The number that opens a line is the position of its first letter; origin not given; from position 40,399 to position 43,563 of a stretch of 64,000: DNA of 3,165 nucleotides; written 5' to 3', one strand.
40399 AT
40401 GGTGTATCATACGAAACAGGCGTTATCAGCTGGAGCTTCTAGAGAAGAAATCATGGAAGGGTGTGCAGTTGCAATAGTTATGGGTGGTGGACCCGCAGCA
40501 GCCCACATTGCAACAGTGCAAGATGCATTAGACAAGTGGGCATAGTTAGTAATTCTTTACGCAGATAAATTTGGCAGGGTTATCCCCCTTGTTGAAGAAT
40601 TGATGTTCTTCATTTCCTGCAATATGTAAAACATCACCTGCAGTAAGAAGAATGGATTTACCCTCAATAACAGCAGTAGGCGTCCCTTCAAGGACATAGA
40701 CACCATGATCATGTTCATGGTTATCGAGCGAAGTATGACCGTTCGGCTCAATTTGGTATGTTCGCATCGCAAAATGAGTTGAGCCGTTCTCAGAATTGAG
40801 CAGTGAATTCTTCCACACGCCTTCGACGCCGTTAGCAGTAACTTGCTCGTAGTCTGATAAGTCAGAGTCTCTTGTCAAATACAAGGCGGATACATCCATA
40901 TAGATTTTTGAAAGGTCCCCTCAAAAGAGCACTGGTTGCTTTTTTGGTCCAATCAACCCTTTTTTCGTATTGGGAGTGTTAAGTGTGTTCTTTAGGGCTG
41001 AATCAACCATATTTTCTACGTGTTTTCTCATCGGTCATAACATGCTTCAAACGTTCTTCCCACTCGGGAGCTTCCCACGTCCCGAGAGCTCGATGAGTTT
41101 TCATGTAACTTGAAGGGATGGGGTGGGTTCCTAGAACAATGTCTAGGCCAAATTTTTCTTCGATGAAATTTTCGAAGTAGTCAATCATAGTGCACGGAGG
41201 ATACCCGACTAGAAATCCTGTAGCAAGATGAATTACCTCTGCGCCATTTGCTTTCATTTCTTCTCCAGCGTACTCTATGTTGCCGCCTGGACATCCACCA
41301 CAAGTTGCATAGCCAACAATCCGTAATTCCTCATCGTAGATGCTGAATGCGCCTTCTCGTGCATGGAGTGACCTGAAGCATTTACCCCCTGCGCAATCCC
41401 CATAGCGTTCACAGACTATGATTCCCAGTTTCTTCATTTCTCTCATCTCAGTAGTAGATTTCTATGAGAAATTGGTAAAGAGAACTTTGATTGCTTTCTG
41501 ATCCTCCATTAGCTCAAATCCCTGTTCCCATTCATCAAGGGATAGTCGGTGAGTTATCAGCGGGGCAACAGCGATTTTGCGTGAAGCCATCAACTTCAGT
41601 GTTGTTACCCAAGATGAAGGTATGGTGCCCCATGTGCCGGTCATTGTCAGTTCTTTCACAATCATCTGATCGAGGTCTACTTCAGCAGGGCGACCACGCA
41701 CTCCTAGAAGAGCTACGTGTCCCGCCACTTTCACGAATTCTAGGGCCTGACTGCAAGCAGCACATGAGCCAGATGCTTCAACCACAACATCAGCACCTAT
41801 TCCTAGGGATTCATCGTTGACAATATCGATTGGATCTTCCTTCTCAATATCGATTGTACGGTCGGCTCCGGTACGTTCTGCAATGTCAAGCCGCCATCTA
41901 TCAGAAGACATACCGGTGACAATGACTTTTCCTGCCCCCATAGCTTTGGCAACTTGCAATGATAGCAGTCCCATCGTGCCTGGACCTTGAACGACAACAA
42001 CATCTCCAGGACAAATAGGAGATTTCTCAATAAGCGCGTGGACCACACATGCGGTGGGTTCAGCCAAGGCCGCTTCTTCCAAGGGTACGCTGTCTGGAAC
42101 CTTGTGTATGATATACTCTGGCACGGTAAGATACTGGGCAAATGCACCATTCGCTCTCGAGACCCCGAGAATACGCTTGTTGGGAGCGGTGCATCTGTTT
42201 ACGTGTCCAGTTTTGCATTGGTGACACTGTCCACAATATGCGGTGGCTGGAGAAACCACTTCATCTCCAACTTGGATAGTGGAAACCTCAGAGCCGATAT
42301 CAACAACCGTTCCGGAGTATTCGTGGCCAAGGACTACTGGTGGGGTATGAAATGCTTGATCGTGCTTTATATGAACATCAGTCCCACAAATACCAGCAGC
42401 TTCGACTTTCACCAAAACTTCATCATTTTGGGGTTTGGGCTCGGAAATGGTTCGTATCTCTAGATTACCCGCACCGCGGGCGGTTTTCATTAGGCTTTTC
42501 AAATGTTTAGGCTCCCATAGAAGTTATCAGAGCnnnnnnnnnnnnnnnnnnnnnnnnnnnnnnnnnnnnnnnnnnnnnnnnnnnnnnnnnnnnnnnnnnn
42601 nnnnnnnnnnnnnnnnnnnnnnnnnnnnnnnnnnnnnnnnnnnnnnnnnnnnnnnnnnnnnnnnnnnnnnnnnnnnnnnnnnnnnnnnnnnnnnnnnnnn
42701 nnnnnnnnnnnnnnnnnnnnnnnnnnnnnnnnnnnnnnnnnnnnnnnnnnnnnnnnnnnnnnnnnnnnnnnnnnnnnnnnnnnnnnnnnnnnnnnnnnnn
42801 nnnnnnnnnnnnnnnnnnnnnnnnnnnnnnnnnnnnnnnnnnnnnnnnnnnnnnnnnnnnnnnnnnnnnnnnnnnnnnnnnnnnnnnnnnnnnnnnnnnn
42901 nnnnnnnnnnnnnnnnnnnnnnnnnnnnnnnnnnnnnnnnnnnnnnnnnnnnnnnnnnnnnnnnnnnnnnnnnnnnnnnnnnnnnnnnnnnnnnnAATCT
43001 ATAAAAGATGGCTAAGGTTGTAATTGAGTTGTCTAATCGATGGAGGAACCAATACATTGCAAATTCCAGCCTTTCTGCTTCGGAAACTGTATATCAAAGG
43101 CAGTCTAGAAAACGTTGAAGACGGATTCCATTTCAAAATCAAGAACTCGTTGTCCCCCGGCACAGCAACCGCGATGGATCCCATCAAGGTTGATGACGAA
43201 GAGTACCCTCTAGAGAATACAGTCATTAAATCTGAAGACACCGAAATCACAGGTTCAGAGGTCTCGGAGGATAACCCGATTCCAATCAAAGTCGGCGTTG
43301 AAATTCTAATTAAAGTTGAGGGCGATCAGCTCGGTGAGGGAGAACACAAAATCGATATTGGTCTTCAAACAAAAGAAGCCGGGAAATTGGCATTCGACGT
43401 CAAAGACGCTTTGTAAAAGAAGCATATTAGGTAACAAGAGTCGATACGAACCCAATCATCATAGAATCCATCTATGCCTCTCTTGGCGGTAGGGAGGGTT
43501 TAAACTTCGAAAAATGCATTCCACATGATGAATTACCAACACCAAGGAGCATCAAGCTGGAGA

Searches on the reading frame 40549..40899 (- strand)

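Call 51: search_protein_families(library=pfam, proteins=[window:40549-40899:-], max_evalue=0.01)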
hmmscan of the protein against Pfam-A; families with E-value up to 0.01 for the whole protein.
window:40549-40899:- (117 aa): 4 families
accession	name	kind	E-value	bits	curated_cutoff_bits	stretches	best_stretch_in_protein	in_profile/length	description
PF07883.17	Cupin_2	-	2e-15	56.7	27.2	1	48-114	3-69/70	Cupin domain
PF01050.24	MannoseP_isomer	-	6e-06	26.9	23.6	1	39-115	24-101/116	Mannose-6-phosphate isomerase C-terminal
PF06339.18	Ectoine_synth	-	0.00083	20.1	27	1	25-116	17-108/127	Ectoine synthase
PF06249.18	EutQ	-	0.0019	18.5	21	1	63-114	95-144/152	Ethanolamine utilisation protein EutQ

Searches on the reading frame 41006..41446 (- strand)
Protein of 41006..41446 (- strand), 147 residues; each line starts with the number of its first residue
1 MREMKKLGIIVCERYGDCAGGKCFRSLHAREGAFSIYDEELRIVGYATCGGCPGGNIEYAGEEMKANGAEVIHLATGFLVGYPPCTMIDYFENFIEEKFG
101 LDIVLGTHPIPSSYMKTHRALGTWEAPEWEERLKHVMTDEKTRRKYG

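Call 51: search_protein_families(library=pfam, proteins=[window:41006-41446:-], max_evalue=0.01)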
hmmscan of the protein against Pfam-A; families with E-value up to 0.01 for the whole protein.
window:41006-41446:- (147 aa): 2 families
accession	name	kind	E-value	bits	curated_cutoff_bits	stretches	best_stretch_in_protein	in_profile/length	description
PF08821.16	CGGC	-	8.2e-27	93.9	27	1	6-108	1-106/106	CGGC domain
PF15589.11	Imm21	-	0.0075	16.7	30.7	1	103-137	60-94/159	Immunity protein 21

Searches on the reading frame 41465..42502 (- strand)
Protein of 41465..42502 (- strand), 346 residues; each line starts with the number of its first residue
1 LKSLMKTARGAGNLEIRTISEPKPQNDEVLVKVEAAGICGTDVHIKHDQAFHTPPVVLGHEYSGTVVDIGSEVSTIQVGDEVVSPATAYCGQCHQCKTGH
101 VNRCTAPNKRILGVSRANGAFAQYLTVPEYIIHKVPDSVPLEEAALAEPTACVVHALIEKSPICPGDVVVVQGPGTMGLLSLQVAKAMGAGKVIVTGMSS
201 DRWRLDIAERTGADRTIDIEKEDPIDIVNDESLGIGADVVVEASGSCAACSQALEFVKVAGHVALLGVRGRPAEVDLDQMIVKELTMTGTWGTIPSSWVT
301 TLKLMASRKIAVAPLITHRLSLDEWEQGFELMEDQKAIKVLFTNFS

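Call 69: search_protein_families(library=pfam, proteins=[window:41465-42502:-], max_evalue=0.0001)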
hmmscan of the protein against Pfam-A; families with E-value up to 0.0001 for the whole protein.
window:41465-42502:- (346 aa): 3 families
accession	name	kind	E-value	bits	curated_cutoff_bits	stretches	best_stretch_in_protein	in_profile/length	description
PF08240.17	ADH_N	-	1.4e-31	109.2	23.5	1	26-137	2-104/104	Alcohol dehydrogenase GroES-like domain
PF00107.32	ADH_zinc_N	-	7e-25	87.9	31.8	1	177-306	2-128/129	Zinc-binding dehydrogenase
PF16912.11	Glu_dehyd_C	-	5.9e-14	52.5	34.9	1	166-340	31-207/211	Glucose dehydrogenase C-terminus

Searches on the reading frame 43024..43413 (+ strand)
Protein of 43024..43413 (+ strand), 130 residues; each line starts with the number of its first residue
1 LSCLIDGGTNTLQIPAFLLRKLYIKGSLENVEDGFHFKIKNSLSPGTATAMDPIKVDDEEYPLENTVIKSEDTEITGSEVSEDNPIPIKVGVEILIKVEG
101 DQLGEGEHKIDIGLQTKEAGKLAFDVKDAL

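Call 51: search_protein_families(library=pfam, proteins=[window:43024-43413:+], max_evalue=0.01)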
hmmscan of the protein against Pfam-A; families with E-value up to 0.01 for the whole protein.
window:43024-43413:+ (130 aa): 2 families
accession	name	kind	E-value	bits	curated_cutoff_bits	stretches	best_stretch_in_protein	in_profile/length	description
PF25653.1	HMG-CoA_red_N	-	2.5e-23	83.2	27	1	18-129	1-113/115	Hydroxymethylglutaryl-CoA reductase, N-terminal domain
PF19906.4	CGDB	-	0.00022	21.4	27.6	1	27-116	10-108/112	C-glycoside deglycosidase beta subunit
